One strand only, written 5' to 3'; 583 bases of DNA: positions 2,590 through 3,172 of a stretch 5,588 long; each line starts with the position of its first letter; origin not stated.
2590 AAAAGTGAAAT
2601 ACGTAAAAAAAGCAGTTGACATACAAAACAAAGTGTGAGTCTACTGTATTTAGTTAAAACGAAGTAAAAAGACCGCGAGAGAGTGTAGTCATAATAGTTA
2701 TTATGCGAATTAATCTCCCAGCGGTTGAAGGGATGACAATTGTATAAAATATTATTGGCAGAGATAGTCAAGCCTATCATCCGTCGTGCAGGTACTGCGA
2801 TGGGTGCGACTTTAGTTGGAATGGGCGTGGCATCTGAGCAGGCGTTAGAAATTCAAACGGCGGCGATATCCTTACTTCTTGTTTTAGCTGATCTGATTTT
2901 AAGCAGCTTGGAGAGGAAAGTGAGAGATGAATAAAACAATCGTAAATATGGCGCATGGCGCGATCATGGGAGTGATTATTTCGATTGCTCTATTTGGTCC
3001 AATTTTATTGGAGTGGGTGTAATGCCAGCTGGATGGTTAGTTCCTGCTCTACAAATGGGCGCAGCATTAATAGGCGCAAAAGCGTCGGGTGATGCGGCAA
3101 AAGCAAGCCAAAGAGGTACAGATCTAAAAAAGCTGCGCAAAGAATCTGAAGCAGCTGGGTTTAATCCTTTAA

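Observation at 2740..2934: Two-TMD, 64-aa holin/pinholin-like protein: possible holin-endolysin lysis in a microvirus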

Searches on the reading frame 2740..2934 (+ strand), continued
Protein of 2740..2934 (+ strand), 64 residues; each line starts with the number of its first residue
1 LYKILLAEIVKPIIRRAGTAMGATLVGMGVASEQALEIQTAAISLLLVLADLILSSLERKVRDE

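Call 47: search_protein_families(library=pfam, proteins=[L017:2122-2754:+, L017:2697-2981:+, L018:1602-2165:+, L018:2152-2661:+, L018:2598-2846:+, L020:10514-10951:+, L019:10532-11128:+], max_evalue=0.01)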
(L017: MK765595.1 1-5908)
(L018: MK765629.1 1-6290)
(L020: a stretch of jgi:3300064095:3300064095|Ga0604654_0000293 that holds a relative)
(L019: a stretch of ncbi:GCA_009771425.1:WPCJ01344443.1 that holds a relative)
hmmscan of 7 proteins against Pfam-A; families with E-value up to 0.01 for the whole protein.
L017:2122-2754:+ (210 aa): 0 families

L017:2697-2981:+ (94 aa): 0 families

L018:1602-2165:+ (187 aa): 0 families

L018:2152-2661:+ (169 aa): 2 families
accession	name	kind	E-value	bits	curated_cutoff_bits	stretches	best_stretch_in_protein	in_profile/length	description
PF02557.22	VanY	-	0.00057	20.1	25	1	43-113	8-89/132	D-alanyl-D-alanine carboxypeptidase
PF13539.11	Peptidase_M15_4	-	0.0023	18.9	25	1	88-137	6-58/70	D-alanyl-D-alanine carboxypeptidase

L018:2598-2846:+ (82 aa): 0 families

L020:10514-10951:+ (145 aa): 1 family
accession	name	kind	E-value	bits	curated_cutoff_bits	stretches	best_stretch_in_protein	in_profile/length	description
PF00959.24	Phage_lysozyme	-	2.6e-39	134.8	22.3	1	12-138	2-125/125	Phage lysozyme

L019:10532-11128:+ (198 aa): 2 families
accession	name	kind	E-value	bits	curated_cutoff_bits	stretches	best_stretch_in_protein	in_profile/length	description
PF13539.11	Peptidase_M15_4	-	2.3e-08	34.9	25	1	122-182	4-69/70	D-alanyl-D-alanine carboxypeptidase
PF02557.22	VanY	-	3.8e-06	27.2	25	1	78-140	7-79/132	D-alanyl-D-alanine carboxypeptidase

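Call 48: search_dna_similar(query=P0168, collection=phages, mode=protein, max_evalue=10, max_rows=40)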
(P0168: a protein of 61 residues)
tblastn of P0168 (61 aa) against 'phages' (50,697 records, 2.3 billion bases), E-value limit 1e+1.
No match.

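Call 66: predict_structure(alignment_id=A4)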
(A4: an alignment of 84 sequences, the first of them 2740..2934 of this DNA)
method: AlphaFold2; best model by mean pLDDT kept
length: 64 residues; sequences in the alignment: 84
mean_pLDDT: 88.8   pTM: 0.58
mean pLDDT of the five models: 88.8, 87.7, 85.4, 81.7, 76.9
residues with pLDDT >= 90: 34; 70-90: 28; 50-70: 2; < 50: 0
segments of 3 or more residues with pLDDT < 50: none
pLDDT, mean of each block of 10 residues (from residue 1): 83 87 91 91 94 94 72
secondary structure, 60 per line:
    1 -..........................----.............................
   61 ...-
elements in order: H2-27 H32-63

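Call 69: fold_search(model_id=the predicted structure, library=viral)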
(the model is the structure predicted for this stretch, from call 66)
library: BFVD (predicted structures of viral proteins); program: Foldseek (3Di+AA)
matches with E <= 10: 118; with E <= 0.001: 0
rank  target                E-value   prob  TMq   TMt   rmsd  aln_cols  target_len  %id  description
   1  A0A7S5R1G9            2.5e-02  1.00  0.82  0.67   1.9        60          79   32  (no name in the UniProt tables at hand)
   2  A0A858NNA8            1.6e-01  0.99  0.69  0.59   6.1        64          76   26  (no name in the UniProt tables at hand)
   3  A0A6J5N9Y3            1.2e+00  0.75  0.51  0.61   4.1        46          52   24  Uncharacterized protein [uncultured Caudovirales phage]
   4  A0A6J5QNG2            1.5e+00  0.82  0.50  0.48   1.7        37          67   27  Uncharacterized protein [uncultured Caudovirales phage]
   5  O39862                1.6e+00  0.60  0.45  0.32   3.4        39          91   18  Capsid protein (Fragment) [Human astrovirus-6]
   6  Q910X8                1.8e+00  0.54  0.45  0.23   2.2        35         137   26  Capsid protein (Fragment) [Human astrovirus-4]
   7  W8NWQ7                1.8e+00  0.35  0.45  0.31   3.0        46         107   28  Uncharacterized protein [Microbacterium phage vB_MoxS-ISF9]
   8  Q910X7                2.5e+00  0.72  0.42  0.19   0.8        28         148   25  Capsid protein (Fragment) [Human astrovirus-2]
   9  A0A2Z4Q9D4            2.5e+00  0.66  0.41  0.19   0.6        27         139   30  Uncharacterized protein [Microbacterium phage Zeta1847]
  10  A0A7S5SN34            2.7e+00  0.77  0.54  0.81   0.4        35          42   20  (no name in the UniProt tables at hand)
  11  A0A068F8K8            2.7e+00  0.38  0.50  0.34   3.4        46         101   20  Uncharacterized protein [Mycobacterium phage Gaia]
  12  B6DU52                2.9e+00  0.60  0.38  0.12   0.6        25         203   28  Capsid protein (Fragment) [Mamastrovirus 1]
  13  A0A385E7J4            2.9e+00  0.47  0.65  0.69   4.1        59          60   15  (no name in the UniProt tables at hand)
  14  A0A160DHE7            2.9e+00  0.38  0.43  0.48   5.8        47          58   13  Uncharacterized protein [Gordonia phage Kampe]
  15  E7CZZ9                2.9e+00  0.38  0.43  0.11   4.7        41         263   34  ORF2 (Fragment) [Mamastrovirus 1]
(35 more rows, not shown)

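Call 71: search_protein_families(library=ncbifam, alignment_id=A4, max_evalue=0.1)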
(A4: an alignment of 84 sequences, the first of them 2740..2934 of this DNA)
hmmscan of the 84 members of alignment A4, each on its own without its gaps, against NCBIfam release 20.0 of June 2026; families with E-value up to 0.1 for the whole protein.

A. member 1, window:2740-2934:+ (64 aa): 0 families

B. families by the number of members that match (of 84 scanned): 21 families
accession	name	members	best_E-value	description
NF004903.0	PRK06265.1-3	2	0.024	cobalt transporter CbiM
NF002956.0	PRK03612.1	2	0.029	polyamine aminopropyltransferase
NF011901.0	PRK15374.1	2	0.043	type III secretion system needle tip complex protein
NF005575.0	PRK07260.1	1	0.016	enoyl-CoA hydratase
TIGR01592.1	holin_SPP1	1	0.02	phage holin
TIGR01541.1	tape_meas_lam_C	1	0.03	phage tail tape measure protein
NF007081.0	PRK09535.1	1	0.034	vitamin B12 ABC transporter permease BtuC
NF008586.0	PRK11551.1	1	0.039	3-(3-hydroxy-phenyl)propionate transporter MhpT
TIGR01304.1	IMP_DH_rel_2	1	0.044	GuaB3 family IMP dehydrogenase-related protein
TIGR04049.1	AIR_rel_sll0787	1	0.047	sll0787 family AIR synthase-like protein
NF050134.1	TdecoylIsomFabM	1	0.054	trans-2-decenoyl-ACP isomerase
NF010287.0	PRK13727.1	1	0.056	type-F conjugative transfer system pilin chaperone TraQ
NF001393.0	PRK00281.2-4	1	0.058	undecaprenyl-diphosphate phosphatase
TIGR03557.1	F420_G6P_family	1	0.06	TIGR03557 family F420-dependent LLM class oxidoreductase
NF001842.0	PRK00567.1-3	1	0.06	large-conductance mechanosensitive channel protein MscL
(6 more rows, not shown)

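Call 72: search_protein_families(library=phrogs, proteins=[L017:2122-2754:+, L020:9713-10180:+, L020:10183-10536:+], max_evalue=0.01)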
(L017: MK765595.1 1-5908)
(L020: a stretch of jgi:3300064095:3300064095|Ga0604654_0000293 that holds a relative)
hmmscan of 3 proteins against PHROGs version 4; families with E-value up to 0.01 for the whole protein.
L017:2122-2754:+ (210 aa): 5 families
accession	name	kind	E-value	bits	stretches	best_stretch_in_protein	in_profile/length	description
phrog_465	-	lysis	1e-12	49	1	89-207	55-172/292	endolysin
phrog_5115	-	moron, auxiliary metabolic gene and host takeover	2.2e-07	31.4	1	96-207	22-128/283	ferredoxin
phrog_6523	-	lysis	1.5e-06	29.2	1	117-206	44-135/255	endolysin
phrog_2649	-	lysis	5.3e-06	27.5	1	108-206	32-133/261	endolysin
phrog_15351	-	lysis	1.5e-05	25.5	1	99-204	30-140/289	endolysin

L020:9713-10180:+ (155 aa): 0 families

L020:10183-10536:+ (117 aa): 0 families

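Call 82: search_protein_families(library=pfam, proteins=[P0042, P0047, P0049, P0056, P0058, P0062, P0068, P0078, P0085, P0097], max_evalue=0.1)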
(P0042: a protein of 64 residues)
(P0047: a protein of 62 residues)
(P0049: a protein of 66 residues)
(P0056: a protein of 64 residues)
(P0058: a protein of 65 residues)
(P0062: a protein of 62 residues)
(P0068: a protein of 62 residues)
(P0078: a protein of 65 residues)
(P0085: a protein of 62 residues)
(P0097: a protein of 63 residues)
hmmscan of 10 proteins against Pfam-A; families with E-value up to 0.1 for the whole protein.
P0042 (64 aa): 1 family
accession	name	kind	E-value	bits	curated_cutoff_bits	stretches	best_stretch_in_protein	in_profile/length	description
PF23987.1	Phage_holin_10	-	0.0019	18.6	27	1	13-50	7-42/52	Bacteriophage holin Pam3 gp28 family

P0047 (62 aa): 0 families

P0049 (66 aa): 1 family
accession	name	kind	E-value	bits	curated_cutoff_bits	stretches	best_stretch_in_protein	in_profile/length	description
PF23987.1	Phage_holin_10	-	0.00051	20.5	27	1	12-53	3-45/52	Bacteriophage holin Pam3 gp28 family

P0056 (64 aa): 1 family
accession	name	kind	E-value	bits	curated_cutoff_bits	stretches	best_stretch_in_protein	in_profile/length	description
PF23987.1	Phage_holin_10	-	4.8e-05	23.8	27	1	8-48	3-44/52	Bacteriophage holin Pam3 gp28 family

P0058 (65 aa): 0 families

P0062 (62 aa): 1 family
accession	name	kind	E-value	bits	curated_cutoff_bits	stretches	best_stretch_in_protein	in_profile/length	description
PF23987.1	Phage_holin_10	-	0.011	16.1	27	1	8-46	2-41/52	Bacteriophage holin Pam3 gp28 family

P0068 (62 aa): 0 families

P0078 (65 aa): 0 families

P0085 (62 aa): 0 families

P0097 (63 aa): 0 families

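Call 83: find_encoding_contigs(protein=P0207, flank=8000, max_places=2)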
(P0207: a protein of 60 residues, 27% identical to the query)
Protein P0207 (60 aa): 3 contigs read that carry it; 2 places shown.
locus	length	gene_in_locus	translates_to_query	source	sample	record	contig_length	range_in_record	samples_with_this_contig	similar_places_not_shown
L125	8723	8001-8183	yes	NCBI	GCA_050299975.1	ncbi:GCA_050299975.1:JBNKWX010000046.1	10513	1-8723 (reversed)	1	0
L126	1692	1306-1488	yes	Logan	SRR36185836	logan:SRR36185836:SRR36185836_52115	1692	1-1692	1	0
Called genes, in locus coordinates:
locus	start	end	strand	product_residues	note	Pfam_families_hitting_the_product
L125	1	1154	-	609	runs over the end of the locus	PF00496:SBP_bac_5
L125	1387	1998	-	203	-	PF01810:LysE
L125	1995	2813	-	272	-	PF04367:DUF502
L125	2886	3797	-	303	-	PF04227:Indigoidine_A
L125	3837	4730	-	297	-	PF00294:PfkB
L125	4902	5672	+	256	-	PF00318:Ribosomal_S2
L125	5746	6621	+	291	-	PF00889:EF_TS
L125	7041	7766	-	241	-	PF03472:Autoind_bind, PF04545:Sigma70_r4 (faint), PF04967:HTH_10 (faint), PF08281:Sigma70_r4_2, PF00196:GerE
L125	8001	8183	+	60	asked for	-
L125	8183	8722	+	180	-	?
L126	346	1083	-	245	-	PF03472:Autoind_bind, PF04545:Sigma70_r4 (faint), PF04967:HTH_10 (faint), PF08281:Sigma70_r4_2, PF00196:GerE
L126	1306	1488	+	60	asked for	-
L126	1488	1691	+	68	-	?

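Call 84: find_encoding_contigs(protein=P0185, flank=8000, max_places=2)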
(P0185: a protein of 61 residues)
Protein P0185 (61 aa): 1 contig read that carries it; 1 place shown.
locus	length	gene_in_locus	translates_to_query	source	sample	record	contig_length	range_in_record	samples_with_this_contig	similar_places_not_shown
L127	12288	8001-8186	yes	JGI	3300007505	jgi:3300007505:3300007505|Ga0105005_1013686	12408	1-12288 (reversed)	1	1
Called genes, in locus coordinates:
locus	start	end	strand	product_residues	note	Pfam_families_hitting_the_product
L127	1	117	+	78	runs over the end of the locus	?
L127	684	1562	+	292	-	PF23343:REP_ORF2-G2P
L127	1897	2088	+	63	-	-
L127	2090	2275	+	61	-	-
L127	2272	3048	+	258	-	-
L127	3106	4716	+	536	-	-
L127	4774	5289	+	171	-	-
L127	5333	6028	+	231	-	PF13539:Peptidase_M15_4 (weak)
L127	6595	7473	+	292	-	PF23343:REP_ORF2-G2P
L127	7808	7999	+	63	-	-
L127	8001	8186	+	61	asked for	-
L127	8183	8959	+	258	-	-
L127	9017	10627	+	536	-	-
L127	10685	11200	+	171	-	-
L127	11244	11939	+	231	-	PF13539:Peptidase_M15_4 (weak)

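Call 91: search_protein_families(library=padloc, proteins=[window:2740-2934:+], max_evalue=0.1)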
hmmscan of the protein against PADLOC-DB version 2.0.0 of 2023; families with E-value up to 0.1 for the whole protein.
window:2740-2934:+ (64 aa): 0 families

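Call 92: search_dna_similar(query=P0056, collection=phages, mode=protein, max_evalue=10, max_rows=30)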
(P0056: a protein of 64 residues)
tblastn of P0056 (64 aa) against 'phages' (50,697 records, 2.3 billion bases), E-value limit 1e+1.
Records with a match: 35; places in all: 35; records where one place covers at least 80% of the query: 11.
Best place of each record, by identity: <60% 35.
By first word of the organism name: Rhizobium 24; Roseobacter 5; Tortoise 3; Flyfo 3.
By host as written in the record: Roseobacter sp. FZCC0023 4; Gopherus morafkai 3; Pteropus tonganus 3; Rhizobium etli T3_5 2; Rhizobium etli T1_10 2; Rhizobium etli T3_4 2; Roseobacter sp. FZCC0040 1; Rhizobium etli N6212 1; and 17 more.
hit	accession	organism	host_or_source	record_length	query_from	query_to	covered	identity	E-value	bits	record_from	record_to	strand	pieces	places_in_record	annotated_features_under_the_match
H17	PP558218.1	Roseobacter phage CRPss-155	Roseobacter sp. FZCC0023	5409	3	58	88%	51.8%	3e-5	45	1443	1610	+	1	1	hypothetical protein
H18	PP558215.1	Roseobacter phage CRPss-152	Roseobacter sp. FZCC0023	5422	3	58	88%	51.8%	3e-5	45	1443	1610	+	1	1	hypothetical protein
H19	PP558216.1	Roseobacter phage CRPss-153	Roseobacter sp. FZCC0023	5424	3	58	88%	51.8%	3e-5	45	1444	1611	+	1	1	hypothetical protein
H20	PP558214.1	Roseobacter phage CRPss-151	Roseobacter sp. FZCC0023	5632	3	58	88%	51.8%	3e-5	45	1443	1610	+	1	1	hypothetical protein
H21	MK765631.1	Tortoise microvirus 78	Gopherus morafkai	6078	7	59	83%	45.3%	7e-5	44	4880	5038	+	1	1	hypothetical protein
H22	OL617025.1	Flyfo microvirus Tbat2_108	Pteropus tonganus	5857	1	61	95%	39.3%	5e-4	41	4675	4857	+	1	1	hypothetical protein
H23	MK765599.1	Tortoise microvirus 47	Gopherus morafkai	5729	2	60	92%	37.3%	2e-3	39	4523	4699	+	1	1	none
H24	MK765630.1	Tortoise microvirus 77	Gopherus morafkai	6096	7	58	81%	38.5%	6e-3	38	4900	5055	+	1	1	hypothetical protein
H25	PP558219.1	Roseobacter phage CRPss-251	Roseobacter sp. FZCC0040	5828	1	62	97%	32.3%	2e-2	37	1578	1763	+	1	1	hypothetical protein (x2)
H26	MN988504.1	Rhizobium phage RHph_N25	Rhizobium etli N6212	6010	4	51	75%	39.6%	2e-2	37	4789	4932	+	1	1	hypothetical protein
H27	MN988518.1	Rhizobium phage RHph_N2_10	Rhizobium phaseoli N2_10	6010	4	51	75%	39.6%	2e-2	37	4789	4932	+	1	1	hypothetical protein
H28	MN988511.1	Rhizobium phage RHph_Y2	Rhizobium etli N741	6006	4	51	75%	39.6%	2e-2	37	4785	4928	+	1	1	hypothetical protein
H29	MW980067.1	Rhizobium phage RHEph17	Rhizobium etli sv. phaseoli N741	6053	4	51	75%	39.6%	2e-2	37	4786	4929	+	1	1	hypothetical protein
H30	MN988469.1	Rhizobium phage RHph_TM3_3_5A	Rhizobium etli T3_5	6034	4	51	75%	39.6%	2e-2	37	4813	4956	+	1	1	hypothetical protein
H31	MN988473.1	Rhizobium phage RHph_TM1_10B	Rhizobium etli T1_10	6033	4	51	75%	39.6%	2e-2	37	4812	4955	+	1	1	hypothetical protein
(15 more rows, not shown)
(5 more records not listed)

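Call 93: get_annotated_region(hit=H26, flank=6100)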
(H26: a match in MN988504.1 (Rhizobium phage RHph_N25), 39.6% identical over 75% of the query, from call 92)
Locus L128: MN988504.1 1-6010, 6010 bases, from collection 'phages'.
description: Rhizobium phage RHph_N25, complete genome.
organism: Rhizobium phage RHph_N25 (NCBI taxid 2509580)
taxonomy: Viruses; Monodnaviria; Sangervirae; Phixviricota; Malgrandaviricetes; Petitvirales; Microviridae
host: Rhizobium etli N6212; source: agricultural lands; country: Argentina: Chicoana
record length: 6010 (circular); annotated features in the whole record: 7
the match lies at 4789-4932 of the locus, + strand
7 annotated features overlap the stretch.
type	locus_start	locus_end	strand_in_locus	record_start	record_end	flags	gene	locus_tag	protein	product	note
CDS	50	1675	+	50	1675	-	-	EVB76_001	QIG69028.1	putative major capsid protein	-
CDS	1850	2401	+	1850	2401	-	-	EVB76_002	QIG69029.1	hypothetical protein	-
CDS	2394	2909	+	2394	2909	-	-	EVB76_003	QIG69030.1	endolysin protein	-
CDS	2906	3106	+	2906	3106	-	-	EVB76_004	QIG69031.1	hypothetical protein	-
CDS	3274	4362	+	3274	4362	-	-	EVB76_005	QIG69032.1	replication VP4-like protein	-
CDS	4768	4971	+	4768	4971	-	-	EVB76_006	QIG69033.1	hypothetical protein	-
CDS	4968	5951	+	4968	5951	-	-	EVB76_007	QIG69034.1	hypothetical protein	-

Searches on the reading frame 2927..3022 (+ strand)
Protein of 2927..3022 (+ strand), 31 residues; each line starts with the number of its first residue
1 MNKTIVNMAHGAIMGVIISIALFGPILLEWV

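Call 4: search_protein_families(library=pfam, proteins=[window:2927-3022:+], max_evalue=1)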
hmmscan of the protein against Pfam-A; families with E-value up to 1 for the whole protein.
window:2927-3022:+ (31 aa): 3 families
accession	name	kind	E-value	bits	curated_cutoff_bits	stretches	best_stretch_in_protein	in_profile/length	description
PF23670.1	PIGBOS1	-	0.12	13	27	1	8-30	10-32/54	PIGBOS1-like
PF04418.17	DUF543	-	0.16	12.3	24.1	1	2-23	27-48/75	Domain of unknown function (DUF543)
PF12911.12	OppC_N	-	0.3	11.4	23.9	1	8-27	17-36/53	N-terminal TM domain of oligopeptide transport permease C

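Call 5: search_protein_families(library=phrogs, proteins=[window:2927-3022:+], max_evalue=1)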
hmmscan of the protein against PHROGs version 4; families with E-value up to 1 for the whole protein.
window:2927-3022:+ (31 aa): 1 family
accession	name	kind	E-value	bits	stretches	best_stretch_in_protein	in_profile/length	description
phrog_22934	-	unknown function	0.58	11.2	1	4-26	52-74/74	-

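Call 91: search_protein_families(library=padloc, proteins=[window:2927-3022:+], max_evalue=0.1)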
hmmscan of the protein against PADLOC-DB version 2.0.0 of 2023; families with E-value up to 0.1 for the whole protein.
window:2927-3022:+ (31 aa): 0 families
